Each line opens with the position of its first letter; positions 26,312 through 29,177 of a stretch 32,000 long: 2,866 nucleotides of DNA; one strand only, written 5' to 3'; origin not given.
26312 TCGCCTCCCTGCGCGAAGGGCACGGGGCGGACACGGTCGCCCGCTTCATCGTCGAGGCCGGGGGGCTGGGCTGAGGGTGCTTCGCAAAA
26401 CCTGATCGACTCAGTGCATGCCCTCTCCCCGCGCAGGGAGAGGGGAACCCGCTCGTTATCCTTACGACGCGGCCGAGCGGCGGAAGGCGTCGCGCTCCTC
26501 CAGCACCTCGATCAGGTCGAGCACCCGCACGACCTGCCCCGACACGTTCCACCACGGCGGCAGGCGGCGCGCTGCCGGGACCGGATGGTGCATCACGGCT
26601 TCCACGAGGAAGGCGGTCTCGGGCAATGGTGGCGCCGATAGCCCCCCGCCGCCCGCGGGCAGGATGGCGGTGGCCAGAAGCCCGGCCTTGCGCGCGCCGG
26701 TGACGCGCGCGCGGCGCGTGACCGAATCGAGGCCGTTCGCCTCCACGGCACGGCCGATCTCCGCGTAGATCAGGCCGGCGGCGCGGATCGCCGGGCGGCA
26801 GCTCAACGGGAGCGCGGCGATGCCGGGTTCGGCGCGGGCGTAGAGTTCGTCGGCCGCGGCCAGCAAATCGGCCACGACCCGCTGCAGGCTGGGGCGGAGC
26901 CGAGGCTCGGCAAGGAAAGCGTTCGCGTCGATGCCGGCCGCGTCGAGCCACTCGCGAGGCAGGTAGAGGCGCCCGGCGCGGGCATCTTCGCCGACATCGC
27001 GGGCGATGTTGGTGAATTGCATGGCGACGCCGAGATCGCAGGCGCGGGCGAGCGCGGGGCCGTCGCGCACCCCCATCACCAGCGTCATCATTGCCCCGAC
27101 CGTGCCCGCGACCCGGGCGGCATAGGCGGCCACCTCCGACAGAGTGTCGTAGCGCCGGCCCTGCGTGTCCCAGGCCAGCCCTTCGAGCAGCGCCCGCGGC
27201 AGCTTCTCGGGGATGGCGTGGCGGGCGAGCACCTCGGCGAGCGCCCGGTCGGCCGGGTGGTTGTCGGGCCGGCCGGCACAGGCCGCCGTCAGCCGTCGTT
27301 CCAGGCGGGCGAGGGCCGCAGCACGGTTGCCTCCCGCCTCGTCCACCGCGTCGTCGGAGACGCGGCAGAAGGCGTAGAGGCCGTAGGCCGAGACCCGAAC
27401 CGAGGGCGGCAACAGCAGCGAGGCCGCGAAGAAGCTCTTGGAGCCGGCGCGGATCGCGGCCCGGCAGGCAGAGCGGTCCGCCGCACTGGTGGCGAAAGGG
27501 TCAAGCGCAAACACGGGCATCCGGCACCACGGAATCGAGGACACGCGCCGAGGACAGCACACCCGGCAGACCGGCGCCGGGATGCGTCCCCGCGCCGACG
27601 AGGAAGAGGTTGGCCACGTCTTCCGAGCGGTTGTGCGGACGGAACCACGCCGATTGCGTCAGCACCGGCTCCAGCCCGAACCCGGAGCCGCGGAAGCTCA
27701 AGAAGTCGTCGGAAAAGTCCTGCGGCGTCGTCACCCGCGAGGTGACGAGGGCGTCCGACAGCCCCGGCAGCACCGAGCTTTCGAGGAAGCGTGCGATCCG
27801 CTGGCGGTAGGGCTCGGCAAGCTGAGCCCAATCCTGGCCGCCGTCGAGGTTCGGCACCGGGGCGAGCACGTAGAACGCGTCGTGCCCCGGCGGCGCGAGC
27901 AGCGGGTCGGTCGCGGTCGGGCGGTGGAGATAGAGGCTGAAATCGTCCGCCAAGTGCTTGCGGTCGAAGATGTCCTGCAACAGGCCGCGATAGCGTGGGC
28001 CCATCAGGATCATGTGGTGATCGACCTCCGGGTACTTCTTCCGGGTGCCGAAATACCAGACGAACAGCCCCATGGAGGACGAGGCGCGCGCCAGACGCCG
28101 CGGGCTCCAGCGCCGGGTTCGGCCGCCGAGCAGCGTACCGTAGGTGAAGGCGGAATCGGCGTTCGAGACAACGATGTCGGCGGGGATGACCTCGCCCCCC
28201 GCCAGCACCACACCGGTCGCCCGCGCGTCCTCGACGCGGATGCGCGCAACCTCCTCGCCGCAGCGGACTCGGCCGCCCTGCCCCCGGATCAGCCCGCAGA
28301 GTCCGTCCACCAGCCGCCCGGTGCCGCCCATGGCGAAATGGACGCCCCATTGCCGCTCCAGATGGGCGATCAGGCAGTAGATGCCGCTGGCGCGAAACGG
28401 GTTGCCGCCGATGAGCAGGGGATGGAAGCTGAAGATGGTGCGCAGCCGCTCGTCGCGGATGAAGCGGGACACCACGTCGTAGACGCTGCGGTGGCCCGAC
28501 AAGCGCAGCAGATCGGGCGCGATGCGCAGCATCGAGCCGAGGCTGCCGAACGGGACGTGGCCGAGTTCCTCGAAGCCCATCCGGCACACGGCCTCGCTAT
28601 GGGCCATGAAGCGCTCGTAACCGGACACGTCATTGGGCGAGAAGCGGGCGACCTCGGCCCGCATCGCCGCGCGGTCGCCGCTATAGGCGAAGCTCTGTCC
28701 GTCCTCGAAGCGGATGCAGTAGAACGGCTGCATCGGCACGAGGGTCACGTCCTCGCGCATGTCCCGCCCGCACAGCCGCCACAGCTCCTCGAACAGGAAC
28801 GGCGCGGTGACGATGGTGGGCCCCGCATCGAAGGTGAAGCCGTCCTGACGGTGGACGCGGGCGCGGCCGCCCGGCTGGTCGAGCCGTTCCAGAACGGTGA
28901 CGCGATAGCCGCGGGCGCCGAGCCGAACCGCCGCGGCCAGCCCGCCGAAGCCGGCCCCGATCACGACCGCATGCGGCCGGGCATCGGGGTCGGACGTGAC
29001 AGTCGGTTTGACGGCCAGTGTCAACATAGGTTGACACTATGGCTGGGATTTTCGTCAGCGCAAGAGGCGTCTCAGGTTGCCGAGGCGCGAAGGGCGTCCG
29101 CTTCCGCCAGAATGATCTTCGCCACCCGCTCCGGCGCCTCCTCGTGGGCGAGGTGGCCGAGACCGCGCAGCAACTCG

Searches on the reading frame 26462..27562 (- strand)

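Call 8: search_protein_families(library=pfam, proteins=[window:26462-27562:-], max_evalue=0.001)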
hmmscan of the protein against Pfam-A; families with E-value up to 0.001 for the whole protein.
window:26462-27562:- (366 aa): 1 family
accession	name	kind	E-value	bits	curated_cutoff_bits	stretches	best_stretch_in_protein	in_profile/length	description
PF00494.24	SQS_PSY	-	4.2e-70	236.9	26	1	37-289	1-261/263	Squalene/phytoene synthase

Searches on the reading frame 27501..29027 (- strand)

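Call 8: search_protein_families(library=pfam, proteins=[window:27501-29027:-], max_evalue=0.001)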
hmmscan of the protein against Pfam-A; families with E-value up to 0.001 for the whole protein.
window:27501-29027:- (508 aa): 7 families
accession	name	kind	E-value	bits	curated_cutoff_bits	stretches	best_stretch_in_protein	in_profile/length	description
PF01593.30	Amino_oxidase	-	1.2e-36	127.5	19.8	1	28-495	2-436/443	Flavin containing amine oxidoreductase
PF13450.12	NAD_binding_8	-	1.6e-15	57.5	21.9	1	22-86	1-65/68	NAD(P)-binding Rossmann-like domain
PF01266.30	DAO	-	5.9e-11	42.9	27.9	1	20-56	2-38/353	FAD dependent oxidoreductase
PF07992.20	Pyr_redox_2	-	5.1e-06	26.6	26.1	1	20-47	3-30/291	Pyridine nucleotide-disulphide oxidoreductase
PF00070.33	Pyr_redox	-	6.1e-05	23.9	22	1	19-53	1-35/82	Pyridine nucleotide-disulphide oxidoreductase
PF00890.30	FAD_binding_2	-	6.3e-05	22.8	20.4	1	20-54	2-36/414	FAD binding domain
PF03486.20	HI0933_like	-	0.00061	19.7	50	0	20-54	3-37/244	HI0933-like protein Rossmann domain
